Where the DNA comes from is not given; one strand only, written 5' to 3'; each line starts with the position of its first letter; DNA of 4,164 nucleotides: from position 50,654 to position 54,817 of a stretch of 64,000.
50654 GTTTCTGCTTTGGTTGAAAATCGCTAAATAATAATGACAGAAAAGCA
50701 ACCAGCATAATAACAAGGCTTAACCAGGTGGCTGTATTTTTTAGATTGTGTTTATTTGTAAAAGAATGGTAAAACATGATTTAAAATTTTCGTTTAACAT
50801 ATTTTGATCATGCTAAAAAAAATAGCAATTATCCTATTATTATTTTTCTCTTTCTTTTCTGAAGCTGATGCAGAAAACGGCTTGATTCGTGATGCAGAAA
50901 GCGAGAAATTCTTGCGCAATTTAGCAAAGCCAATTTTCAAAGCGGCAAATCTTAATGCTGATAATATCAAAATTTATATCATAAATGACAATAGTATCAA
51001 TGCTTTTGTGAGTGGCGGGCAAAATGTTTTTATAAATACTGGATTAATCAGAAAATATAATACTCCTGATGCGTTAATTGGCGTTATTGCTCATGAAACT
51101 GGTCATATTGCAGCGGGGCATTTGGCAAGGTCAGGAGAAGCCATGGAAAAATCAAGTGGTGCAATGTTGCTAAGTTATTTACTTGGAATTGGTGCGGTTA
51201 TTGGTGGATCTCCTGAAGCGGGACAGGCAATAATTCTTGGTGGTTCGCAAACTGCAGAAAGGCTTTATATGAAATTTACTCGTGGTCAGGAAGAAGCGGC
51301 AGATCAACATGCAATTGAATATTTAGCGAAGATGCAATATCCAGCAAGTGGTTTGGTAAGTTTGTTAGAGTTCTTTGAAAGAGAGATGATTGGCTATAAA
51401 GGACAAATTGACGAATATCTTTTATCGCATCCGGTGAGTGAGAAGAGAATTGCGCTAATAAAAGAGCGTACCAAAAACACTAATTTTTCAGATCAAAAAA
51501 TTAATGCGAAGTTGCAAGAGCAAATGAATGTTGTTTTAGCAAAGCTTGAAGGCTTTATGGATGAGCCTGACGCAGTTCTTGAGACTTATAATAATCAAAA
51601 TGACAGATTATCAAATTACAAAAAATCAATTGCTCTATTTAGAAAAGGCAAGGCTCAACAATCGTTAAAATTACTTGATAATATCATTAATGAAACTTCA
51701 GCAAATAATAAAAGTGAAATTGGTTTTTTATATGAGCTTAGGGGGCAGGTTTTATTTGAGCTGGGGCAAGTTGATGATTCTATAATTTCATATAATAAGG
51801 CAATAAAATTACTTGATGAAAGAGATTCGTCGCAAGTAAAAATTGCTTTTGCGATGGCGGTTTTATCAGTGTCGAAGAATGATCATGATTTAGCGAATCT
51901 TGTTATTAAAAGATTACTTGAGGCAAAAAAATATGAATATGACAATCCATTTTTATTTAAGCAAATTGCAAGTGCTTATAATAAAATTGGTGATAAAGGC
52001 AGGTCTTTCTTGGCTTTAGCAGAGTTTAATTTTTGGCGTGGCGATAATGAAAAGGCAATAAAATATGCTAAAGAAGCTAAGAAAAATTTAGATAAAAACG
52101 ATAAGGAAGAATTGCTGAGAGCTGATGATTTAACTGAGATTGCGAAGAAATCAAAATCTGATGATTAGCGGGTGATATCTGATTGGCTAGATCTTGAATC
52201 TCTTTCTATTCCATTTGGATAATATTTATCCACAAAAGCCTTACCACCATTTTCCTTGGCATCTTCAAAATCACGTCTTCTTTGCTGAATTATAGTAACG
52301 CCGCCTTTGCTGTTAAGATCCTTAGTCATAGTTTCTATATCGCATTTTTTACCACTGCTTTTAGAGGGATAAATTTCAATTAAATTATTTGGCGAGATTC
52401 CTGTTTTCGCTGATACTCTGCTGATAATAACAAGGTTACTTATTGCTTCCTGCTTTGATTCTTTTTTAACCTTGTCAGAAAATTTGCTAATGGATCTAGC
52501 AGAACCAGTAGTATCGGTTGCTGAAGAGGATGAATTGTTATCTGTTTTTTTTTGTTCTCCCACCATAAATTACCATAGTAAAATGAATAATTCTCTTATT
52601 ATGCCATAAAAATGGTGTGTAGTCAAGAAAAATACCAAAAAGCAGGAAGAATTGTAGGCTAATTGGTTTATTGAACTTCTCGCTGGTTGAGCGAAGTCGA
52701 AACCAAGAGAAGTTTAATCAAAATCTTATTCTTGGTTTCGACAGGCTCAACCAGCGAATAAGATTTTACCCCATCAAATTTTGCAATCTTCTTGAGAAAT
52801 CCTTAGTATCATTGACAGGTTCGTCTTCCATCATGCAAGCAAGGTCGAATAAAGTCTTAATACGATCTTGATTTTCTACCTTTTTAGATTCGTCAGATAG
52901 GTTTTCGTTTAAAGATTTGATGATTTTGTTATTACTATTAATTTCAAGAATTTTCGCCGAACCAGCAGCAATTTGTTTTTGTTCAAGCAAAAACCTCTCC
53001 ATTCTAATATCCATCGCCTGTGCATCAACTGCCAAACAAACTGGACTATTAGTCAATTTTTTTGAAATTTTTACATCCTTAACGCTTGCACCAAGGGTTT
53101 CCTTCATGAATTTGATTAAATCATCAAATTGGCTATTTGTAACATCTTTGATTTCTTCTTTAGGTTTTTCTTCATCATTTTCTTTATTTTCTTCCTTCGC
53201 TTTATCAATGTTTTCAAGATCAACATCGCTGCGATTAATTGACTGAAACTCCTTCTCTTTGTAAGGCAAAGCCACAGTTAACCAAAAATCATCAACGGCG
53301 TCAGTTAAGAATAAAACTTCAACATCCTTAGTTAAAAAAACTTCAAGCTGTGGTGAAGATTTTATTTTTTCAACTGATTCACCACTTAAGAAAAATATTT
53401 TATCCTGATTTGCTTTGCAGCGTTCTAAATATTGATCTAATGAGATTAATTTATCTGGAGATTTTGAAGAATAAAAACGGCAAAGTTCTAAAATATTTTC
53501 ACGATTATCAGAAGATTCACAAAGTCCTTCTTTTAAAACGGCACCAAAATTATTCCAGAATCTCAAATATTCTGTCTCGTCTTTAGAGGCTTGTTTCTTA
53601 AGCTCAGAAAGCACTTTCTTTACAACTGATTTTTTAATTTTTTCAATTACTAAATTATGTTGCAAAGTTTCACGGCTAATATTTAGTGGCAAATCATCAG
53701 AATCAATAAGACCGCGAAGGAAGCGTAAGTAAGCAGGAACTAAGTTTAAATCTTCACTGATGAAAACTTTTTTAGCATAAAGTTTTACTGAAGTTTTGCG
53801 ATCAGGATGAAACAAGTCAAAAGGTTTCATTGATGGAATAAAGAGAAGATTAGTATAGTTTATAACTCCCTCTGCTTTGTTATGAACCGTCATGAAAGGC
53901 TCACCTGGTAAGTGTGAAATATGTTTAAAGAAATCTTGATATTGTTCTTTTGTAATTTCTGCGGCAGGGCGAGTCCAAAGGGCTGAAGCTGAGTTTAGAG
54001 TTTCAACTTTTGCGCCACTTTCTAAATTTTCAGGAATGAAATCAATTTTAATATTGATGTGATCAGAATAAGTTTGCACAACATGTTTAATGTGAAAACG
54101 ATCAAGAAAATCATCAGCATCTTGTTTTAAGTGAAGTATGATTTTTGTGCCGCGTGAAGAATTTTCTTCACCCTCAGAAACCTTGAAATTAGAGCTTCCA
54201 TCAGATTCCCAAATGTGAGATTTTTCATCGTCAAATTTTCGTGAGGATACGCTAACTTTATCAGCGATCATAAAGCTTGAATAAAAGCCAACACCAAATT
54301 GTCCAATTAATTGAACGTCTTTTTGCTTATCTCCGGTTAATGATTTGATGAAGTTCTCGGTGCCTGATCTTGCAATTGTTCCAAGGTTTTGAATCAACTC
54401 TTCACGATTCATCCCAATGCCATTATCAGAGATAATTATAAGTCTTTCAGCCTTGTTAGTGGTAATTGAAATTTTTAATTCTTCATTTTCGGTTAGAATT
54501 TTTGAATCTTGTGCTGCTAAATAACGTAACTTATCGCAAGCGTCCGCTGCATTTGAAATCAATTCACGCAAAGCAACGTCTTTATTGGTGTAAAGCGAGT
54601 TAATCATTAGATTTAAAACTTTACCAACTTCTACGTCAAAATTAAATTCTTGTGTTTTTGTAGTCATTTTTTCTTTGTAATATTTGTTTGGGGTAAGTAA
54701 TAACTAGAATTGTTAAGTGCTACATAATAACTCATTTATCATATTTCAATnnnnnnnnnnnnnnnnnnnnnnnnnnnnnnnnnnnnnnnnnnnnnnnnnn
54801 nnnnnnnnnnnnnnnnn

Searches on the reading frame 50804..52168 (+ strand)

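Call 7: search_protein_families(library=pfam, proteins=[window:50804-52168:+], max_evalue=0.001)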
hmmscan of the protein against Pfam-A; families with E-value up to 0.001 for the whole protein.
window:50804-52168:+ (454 aa): 5 families
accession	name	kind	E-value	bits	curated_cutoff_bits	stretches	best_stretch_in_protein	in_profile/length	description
PF01435.24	Peptidase_M48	-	5.1e-31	108.4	20.3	1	37-222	7-185/186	Peptidase family M48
PF07719.23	TPR_2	-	6.9e-07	29.4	27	0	309-336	3-30/34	Tetratricopeptide repeat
PF13424.12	TPR_12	-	3.4e-05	24.4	30.1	0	275-337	10-75/77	Tetratricopeptide repeat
PF00515.34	TPR_1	-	0.00023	21.3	27.8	0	312-336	6-30/34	Tetratricopeptide repeat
PF23914.1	TPR_CcmH_CycH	-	0.00037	20.8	42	0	314-378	57-120/158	Cytochrome c-type biogenesis protein H TPR domain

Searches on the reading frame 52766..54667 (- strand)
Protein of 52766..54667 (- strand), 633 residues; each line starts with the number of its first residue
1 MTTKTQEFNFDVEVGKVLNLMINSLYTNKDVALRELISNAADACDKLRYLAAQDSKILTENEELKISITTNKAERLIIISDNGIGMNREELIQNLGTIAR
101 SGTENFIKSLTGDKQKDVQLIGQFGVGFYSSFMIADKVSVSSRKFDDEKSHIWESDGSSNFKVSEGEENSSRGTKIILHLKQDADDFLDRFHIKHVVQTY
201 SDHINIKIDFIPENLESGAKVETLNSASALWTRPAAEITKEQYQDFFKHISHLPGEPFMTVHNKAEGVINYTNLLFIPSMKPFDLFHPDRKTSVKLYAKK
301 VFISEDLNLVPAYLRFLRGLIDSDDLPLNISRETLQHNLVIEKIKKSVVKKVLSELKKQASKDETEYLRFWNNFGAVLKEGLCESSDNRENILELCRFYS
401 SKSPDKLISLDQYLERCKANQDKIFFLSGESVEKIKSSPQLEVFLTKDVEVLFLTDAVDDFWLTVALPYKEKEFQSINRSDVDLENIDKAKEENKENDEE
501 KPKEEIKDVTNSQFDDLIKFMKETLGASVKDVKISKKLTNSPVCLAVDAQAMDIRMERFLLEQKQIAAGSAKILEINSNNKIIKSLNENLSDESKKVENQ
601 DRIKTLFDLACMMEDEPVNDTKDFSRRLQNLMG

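Call 7: search_protein_families(library=pfam, proteins=[window:52766-54667:-], max_evalue=0.001)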
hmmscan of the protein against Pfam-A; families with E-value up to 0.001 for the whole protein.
window:52766-54667:- (633 aa): 3 families
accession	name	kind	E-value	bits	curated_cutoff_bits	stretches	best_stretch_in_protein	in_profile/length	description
PF00183.23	HSP90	-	8.3e-112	375.2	24.4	1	219-632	77-486/518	Hsp90 protein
PF13589.12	HATPase_c_3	-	3.3e-12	47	25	1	30-158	4-108/137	Histidine kinase-, DNA gyrase B-, and HSP90-like ATPase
PF02518.31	HATPase_c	-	7.5e-07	30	26.4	1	32-182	9-109/111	Histidine kinase-, DNA gyrase B-, and HSP90-like ATPase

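Call 9: find_encoding_contigs(protein=window:52766-54667:-, flank=10000, max_places=4)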
Protein window:52766-54667:- (633 aa): 1 contig read that carries it; 1 place shown.
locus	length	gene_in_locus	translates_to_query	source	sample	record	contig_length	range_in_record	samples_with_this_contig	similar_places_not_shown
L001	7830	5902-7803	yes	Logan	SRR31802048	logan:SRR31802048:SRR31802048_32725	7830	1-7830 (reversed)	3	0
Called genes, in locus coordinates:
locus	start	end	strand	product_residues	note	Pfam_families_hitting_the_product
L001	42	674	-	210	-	PF01330:RuvA_N, PF14520:HHH_5, PF07499:RuvA_C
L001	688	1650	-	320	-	-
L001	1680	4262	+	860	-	-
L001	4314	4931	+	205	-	PF21948:LplA-B_cat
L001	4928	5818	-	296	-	PF12849:PBP_like_2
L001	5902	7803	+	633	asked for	PF02518:HATPase_c (weak), PF13589:HATPase_c_3, PF00183:HSP90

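Call 58: find_homologous_proteins(query=window:52766-54667:-, max_evalue=1e-100)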
Query window:52766-54667:- (633 aa): 7984 proteins with E <= 1e-100 among 8000 candidates; the best 120 are listed.
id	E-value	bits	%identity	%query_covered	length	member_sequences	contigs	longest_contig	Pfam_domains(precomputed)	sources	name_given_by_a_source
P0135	0.0e+0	1381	100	100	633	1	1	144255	PF02518.32,PF00183.24,PF13589.13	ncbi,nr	ncbi:MAG: molecular chaperone HtpG [Rickettsiales bacterium]|nr:molecular chaperone HtpG [Rickettsia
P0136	0.0e+0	1264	91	100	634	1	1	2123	PF02518.32,PF00183.24,PF13589.13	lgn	-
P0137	0.0e+0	1257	90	100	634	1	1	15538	PF02518.32,PF00183.24,PF13589.13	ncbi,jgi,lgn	jgi:molecular chaperone HtpG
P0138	0.0e+0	1205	86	100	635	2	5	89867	PF02518.32,PF00183.24,PF13589.13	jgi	jgi:molecular chaperone HtpG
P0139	0.0e+0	1192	85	100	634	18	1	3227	PF02518.32,PF00183.24,PF13589.13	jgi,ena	jgi:molecular chaperone HtpG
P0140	0.0e+0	1143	81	100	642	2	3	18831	PF02518.32,PF00183.24,PF13589.13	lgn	-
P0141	0.0e+0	1138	81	100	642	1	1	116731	PF02518.32,PF00183.24,PF13589.13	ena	-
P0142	0.0e+0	1137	81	100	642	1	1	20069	PF02518.32,PF00183.24,PF13589.13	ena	-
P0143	0.0e+0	1136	81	100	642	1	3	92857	PF02518.32,PF00183.24,PF13589.13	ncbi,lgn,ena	-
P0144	0.0e+0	1136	81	100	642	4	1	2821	PF02518.32,PF00183.24,PF13589.13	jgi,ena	-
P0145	0.0e+0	1135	81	100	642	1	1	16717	PF02518.32,PF00183.24,PF13589.13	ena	-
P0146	0.0e+0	1120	81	100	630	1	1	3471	PF02518.32,PF00183.24,PF13589.13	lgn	-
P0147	0.0e+0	1120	79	100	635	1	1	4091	PF02518.32,PF00183.24,PF13589.13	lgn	-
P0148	0.0e+0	1111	79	100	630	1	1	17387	PF02518.32,PF00183.24,PF13589.13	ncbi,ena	-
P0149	0.0e+0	1110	79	100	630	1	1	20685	PF02518.32,PF00183.24,PF13589.13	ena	-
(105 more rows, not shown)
